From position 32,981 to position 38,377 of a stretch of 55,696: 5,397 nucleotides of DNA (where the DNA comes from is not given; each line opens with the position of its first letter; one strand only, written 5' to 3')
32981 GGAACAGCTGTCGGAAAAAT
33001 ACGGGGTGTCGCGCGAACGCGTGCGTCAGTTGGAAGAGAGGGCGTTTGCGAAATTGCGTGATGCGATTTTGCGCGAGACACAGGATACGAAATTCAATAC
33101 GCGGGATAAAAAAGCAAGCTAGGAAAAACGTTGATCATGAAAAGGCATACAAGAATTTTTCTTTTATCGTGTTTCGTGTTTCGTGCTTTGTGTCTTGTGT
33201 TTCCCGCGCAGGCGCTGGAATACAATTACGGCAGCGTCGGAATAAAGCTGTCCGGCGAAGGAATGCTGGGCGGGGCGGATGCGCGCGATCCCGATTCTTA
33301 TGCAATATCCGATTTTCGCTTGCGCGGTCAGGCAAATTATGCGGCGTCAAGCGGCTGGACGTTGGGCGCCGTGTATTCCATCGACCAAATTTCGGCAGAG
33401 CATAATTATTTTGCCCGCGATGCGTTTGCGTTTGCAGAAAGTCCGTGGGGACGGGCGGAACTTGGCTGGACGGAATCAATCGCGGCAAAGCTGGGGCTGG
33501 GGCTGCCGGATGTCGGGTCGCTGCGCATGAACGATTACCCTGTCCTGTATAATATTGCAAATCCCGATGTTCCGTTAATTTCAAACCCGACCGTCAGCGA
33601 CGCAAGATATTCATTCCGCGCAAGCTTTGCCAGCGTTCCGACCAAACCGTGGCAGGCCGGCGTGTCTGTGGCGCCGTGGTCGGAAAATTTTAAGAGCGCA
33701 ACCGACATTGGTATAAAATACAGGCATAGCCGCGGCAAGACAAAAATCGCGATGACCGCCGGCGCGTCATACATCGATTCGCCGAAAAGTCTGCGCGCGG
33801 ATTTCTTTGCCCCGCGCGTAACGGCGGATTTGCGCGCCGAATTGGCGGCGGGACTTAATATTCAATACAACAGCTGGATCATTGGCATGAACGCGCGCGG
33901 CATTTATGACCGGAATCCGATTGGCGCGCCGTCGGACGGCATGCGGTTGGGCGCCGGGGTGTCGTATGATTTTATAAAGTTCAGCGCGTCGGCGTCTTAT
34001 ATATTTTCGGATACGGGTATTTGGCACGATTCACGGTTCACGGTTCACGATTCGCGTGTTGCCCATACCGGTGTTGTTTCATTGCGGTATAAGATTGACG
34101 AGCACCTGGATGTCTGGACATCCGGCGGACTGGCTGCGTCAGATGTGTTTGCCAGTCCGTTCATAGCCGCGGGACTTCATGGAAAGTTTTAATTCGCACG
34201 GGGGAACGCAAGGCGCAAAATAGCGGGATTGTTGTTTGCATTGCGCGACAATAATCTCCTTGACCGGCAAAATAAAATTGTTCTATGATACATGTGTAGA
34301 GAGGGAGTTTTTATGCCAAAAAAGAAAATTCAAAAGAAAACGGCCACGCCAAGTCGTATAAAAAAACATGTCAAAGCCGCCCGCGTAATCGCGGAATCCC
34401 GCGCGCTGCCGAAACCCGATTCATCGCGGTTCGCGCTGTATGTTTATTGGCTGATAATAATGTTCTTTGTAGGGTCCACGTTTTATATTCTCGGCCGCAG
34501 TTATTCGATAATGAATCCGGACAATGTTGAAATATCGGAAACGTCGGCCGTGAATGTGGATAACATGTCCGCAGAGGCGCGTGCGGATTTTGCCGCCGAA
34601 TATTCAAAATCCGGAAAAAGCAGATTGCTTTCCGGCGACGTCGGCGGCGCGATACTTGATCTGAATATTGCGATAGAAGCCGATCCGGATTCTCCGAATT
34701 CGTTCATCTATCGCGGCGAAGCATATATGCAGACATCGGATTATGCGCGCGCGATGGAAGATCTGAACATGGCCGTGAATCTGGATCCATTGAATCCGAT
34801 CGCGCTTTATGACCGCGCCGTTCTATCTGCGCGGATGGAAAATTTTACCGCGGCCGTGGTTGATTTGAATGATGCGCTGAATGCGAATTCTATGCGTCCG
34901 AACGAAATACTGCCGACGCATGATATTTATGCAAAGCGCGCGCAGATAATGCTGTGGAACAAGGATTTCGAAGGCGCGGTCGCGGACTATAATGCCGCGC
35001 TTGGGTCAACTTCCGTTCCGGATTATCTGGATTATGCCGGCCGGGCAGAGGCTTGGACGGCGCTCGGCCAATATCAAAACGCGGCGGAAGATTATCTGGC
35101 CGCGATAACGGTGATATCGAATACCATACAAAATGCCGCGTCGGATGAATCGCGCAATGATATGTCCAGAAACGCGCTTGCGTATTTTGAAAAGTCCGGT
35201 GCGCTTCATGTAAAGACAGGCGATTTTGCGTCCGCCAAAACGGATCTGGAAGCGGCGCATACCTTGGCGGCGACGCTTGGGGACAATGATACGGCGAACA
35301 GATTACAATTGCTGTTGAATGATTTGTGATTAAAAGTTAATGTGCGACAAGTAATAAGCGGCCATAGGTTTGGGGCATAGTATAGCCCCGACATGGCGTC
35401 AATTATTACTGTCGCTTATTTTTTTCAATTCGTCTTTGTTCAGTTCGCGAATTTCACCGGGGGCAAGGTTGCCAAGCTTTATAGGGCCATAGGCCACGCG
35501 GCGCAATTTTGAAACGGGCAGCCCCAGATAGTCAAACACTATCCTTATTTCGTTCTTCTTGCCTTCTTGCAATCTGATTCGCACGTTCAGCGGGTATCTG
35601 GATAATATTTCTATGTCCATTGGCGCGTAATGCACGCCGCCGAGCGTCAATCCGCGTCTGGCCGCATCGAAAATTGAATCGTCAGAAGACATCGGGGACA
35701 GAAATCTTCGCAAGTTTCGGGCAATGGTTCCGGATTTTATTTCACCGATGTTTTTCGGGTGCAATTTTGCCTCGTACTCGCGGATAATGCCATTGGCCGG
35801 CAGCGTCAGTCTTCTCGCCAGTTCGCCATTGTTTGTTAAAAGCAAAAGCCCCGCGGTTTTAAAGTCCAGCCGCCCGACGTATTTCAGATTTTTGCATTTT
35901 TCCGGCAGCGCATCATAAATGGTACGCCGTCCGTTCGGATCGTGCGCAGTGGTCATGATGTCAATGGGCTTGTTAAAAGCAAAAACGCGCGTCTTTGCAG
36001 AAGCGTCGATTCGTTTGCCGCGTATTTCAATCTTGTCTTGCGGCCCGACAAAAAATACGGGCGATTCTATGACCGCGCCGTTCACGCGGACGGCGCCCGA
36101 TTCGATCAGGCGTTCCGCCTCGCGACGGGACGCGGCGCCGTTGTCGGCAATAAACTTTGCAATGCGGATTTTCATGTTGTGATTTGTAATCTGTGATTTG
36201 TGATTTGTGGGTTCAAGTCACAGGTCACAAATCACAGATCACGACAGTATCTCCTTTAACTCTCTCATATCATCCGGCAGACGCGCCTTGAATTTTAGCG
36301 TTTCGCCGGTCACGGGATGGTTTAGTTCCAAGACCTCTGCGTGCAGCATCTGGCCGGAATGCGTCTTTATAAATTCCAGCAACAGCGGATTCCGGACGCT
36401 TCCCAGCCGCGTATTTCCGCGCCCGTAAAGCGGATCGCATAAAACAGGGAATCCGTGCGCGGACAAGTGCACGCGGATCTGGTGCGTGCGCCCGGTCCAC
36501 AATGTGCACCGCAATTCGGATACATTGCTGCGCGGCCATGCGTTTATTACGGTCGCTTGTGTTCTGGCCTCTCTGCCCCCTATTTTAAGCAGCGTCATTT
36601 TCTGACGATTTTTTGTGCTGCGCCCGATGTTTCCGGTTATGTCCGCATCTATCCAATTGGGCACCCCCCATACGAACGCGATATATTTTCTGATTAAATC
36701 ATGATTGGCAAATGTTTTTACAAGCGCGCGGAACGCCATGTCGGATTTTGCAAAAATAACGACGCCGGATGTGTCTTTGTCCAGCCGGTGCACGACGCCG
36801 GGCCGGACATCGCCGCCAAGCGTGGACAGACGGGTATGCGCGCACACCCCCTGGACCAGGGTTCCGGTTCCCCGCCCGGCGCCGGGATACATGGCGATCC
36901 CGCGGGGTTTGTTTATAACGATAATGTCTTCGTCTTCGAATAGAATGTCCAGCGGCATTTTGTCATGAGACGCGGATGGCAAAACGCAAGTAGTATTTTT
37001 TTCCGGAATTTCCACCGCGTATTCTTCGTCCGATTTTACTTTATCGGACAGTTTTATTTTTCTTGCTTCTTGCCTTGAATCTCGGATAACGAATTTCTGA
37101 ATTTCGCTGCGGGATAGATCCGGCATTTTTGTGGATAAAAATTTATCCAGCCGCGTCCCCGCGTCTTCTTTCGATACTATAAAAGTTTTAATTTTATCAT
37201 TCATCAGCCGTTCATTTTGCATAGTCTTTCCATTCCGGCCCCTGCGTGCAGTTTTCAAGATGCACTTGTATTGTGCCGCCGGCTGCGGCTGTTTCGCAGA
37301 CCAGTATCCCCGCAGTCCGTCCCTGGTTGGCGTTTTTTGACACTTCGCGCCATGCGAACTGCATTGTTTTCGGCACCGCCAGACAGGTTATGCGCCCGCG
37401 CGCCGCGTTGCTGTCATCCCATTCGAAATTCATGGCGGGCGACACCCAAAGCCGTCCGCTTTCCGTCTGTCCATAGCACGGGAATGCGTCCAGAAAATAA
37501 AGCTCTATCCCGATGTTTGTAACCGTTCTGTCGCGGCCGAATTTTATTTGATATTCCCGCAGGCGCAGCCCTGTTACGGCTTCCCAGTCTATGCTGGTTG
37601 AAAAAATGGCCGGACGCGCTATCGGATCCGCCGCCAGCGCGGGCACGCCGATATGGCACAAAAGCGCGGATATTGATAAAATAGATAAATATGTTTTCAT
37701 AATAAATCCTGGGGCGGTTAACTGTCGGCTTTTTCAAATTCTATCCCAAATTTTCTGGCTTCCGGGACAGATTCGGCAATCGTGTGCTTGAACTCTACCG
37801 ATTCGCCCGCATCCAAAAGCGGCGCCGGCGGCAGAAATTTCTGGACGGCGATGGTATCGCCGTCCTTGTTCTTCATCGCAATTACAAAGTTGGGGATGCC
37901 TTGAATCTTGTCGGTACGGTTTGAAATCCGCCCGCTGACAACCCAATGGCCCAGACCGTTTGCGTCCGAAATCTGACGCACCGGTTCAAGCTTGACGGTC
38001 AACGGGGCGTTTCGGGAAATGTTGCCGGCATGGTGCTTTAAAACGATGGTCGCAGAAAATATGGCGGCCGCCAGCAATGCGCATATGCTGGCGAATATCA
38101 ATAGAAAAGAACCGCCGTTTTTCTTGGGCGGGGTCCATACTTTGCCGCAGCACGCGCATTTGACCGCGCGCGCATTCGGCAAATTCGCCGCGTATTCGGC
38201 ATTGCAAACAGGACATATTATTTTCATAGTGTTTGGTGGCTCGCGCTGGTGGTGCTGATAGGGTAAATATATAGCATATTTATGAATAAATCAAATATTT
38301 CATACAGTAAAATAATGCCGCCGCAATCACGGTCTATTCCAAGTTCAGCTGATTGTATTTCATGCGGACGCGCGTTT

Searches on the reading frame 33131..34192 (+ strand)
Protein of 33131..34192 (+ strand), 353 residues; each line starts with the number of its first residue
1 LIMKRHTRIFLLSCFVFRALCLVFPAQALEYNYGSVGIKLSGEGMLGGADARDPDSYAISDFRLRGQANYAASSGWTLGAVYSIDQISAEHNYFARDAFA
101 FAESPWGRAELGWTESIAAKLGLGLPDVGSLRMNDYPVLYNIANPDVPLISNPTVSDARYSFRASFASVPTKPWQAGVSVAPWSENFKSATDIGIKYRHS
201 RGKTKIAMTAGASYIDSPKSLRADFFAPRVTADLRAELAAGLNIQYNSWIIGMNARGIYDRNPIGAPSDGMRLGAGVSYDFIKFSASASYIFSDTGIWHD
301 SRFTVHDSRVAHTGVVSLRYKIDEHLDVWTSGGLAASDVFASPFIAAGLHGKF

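Call 13: search_protein_families(library=pfam, proteins=[window:33131-34192:+], max_evalue=0.00001)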
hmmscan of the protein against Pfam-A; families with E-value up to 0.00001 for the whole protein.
window:33131-34192:+ (353 aa): 1 family
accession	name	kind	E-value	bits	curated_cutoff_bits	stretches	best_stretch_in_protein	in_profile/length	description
PF13609.12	Porin_4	-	4.8e-09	36.9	27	1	48-323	37-293/310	Gram-negative porin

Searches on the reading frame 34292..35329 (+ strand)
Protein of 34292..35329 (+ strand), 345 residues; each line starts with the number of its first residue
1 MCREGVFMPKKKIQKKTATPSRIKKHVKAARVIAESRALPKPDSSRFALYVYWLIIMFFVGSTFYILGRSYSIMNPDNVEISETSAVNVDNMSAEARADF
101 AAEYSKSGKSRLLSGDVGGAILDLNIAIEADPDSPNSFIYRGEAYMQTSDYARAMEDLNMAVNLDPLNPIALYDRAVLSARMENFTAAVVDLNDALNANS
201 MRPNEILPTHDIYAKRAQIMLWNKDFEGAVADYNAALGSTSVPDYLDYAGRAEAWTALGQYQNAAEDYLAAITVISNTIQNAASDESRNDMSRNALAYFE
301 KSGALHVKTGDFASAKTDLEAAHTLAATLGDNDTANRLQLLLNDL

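Call 13: search_protein_families(library=pfam, proteins=[window:34292-35329:+], max_evalue=0.00001)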
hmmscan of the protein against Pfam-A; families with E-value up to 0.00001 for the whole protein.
window:34292-35329:+ (345 aa): 8 families
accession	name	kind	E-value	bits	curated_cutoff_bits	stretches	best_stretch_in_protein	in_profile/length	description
PF07719.23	TPR_2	-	2.9e-16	58.6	27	0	138-168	4-34/34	Tetratricopeptide repeat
PF00515.34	TPR_1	-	7.4e-14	51.3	27.8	0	137-166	3-32/34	Tetratricopeptide repeat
PF13371.12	TPR_9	-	2.3e-12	47.2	35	1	144-199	4-59/73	Tetratricopeptide repeat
PF13414.12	TPR_11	-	2.7e-12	46.6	26.8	0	142-178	1-37/42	TPR repeat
PF13432.12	TPR_16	-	1.8e-09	38.3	32.7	0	108-169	4-65/65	Tetratricopeptide repeat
PF13428.12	TPR_14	-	1.4e-08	35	23.5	0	138-176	4-42/44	Tetratricopeptide repeat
PF13181.12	TPR_8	-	4.3e-08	33.1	25.7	0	142-166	8-32/34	Tetratricopeptide repeat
PF13431.12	TPR_17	-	9.2e-06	26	24.4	0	127-155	5-33/34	Tetratricopeptide repeat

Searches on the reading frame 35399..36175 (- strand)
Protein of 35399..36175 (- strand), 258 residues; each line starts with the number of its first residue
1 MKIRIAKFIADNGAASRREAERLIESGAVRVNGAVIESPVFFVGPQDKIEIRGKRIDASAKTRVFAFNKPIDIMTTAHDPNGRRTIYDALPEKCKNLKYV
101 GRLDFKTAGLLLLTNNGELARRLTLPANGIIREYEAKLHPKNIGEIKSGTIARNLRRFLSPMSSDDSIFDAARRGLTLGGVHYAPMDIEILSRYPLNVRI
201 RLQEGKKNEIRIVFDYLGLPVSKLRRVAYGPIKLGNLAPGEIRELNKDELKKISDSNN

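Call 13: search_protein_families(library=pfam, proteins=[window:35399-36175:-], max_evalue=0.00001)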
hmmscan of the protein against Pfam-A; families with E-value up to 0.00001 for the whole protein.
window:35399-36175:- (258 aa): 2 families
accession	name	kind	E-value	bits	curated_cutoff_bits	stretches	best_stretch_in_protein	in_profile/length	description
PF00849.27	PseudoU_synth_2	-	6.4e-16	59.4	26.8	1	64-214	2-150/152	RNA pseudouridylate synthase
PF01479.30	S4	-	2.9e-10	40.2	22.8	1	4-49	2-48/48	S4 domain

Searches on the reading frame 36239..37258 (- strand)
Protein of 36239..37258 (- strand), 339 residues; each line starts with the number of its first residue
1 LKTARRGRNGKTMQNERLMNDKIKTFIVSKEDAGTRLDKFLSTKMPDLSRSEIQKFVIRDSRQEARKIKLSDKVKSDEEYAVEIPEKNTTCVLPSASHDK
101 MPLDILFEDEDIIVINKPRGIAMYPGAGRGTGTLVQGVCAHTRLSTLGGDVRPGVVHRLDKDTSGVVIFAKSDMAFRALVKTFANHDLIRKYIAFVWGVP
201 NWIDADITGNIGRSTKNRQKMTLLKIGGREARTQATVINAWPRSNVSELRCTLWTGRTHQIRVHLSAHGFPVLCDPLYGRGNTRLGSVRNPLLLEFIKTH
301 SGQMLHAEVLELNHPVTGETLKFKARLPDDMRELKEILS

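Call 13: search_protein_families(library=pfam, proteins=[window:36239-37258:-], max_evalue=0.00001)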
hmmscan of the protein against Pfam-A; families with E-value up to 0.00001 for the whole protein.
window:36239-37258:- (339 aa): 1 family
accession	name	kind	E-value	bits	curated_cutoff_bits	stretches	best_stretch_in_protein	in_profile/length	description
PF00849.27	PseudoU_synth_2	-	3.3e-26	92.8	26.8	1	111-267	1-152/152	RNA pseudouridylate synthase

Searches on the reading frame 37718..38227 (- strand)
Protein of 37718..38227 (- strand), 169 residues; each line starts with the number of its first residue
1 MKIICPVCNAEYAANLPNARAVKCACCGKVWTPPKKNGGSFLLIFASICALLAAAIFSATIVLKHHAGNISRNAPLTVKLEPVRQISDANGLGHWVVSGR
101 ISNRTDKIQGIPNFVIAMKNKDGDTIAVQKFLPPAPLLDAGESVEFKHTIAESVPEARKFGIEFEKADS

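Call 3: search_protein_families(library=pfam, proteins=[window:37718-38227:-], max_evalue=1)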
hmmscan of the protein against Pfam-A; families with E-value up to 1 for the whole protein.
window:37718-38227:- (169 aa): 4 families
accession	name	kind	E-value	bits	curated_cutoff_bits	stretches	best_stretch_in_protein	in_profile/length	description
PF13717.11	Zn_ribbon_4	-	0.00036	20.8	30.3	1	1-32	1-36/36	zinc-ribbon domain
PF11906.13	DUF3426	-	0.0023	18.5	27.7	1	87-164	61-147/147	Protein of unknown function (DUF3426)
PF01667.23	Ribosomal_S27e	-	0.012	15.8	24.5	1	1-35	6-40/55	Ribosomal protein S27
PF04881.20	Adeno_GP19K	-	0.092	13.1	27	1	29-62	84-117/133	Adenovirus GP19K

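Call 4: search_protein_families(library=ncbifam, proteins=[window:37718-38227:-], max_evalue=1)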
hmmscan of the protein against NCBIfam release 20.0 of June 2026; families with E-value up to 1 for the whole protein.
window:37718-38227:- (169 aa): 4 families
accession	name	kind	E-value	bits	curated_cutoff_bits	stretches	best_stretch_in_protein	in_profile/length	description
TIGR02098.1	MJ0042_CXXC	domain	0.0025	17.4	20.9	1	1-32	1-36/38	MJ0042-type zinc finger domain-containing protein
NF001629.0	PRK00415.1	equivalog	0.0064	16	70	1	1-35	13-47/62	30S ribosomal protein S27e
NF047912.1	ECs_2282_CxxC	subfamily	0.033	14.1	37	1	1-32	1-38/60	ECs_2282 family putative zinc-binding protein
NF038353.1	FxLYD_dom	domain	0.14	12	23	1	94-158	3-65/71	FxLYD domain-containing protein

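Call 43: search_protein_families(library=pfam, alignment_id=A4, max_evalue=0.01)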
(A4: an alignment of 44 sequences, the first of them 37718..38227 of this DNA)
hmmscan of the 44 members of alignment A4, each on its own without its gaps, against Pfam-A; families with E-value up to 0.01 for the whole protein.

A. member 1, window:37718-38227:- (169 aa): 2 families
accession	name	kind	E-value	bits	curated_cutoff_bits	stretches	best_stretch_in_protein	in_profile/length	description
PF13717.11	Zn_ribbon_4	-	0.00036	20.8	30.3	1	1-32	1-36/36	zinc-ribbon domain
PF11906.13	DUF3426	-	0.0023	18.5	27.7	1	87-164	61-147/147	Protein of unknown function (DUF3426)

B. families by the number of members that match (of 44 scanned): 15 families
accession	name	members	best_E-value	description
PF13717.11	Zn_ribbon_4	41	8.8e-08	zinc-ribbon domain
PF11906.13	DUF3426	19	1.5e-06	Protein of unknown function (DUF3426)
PF01667.23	Ribosomal_S27e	9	5e-05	Ribosomal protein S27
PF13719.11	Zn_ribbon_5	7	1.9e-05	zinc-ribbon domain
PF08271.17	Zn_Ribbon_TF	2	0.00068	TFIIB zinc-binding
PF01769.21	MgtE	2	0.0013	Divalent cation transporter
PF12760.12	Zn_ribbon_IS1595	2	0.0029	Transposase zinc-ribbon domain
PF09788.14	Tmemb_55A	2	0.0039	Transmembrane protein 55A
PF14354.12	Lar_restr_allev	1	0.00073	Restriction alleviation protein Lar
PF08592.16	Anthrone_oxy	1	0.0021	Anthrone oxygenase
PF24394.1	TMEM62_C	1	0.0051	TMEM62 C-terminal domain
PF13786.12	DUF4179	1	0.0067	Domain of unknown function (DUF4179)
PF03119.21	DNA_ligase_ZBD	1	0.0087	NAD-dependent DNA ligase C4 zinc finger domain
PF17123.11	zf-RING_11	1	0.0089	RING-like zinc finger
PF22191.2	IBR_1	1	0.009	IBR domain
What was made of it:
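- On ZitP family (gene D): The window protein is below the cut-offs, at 20.8 and 18.5 bits (calls 3, 43).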
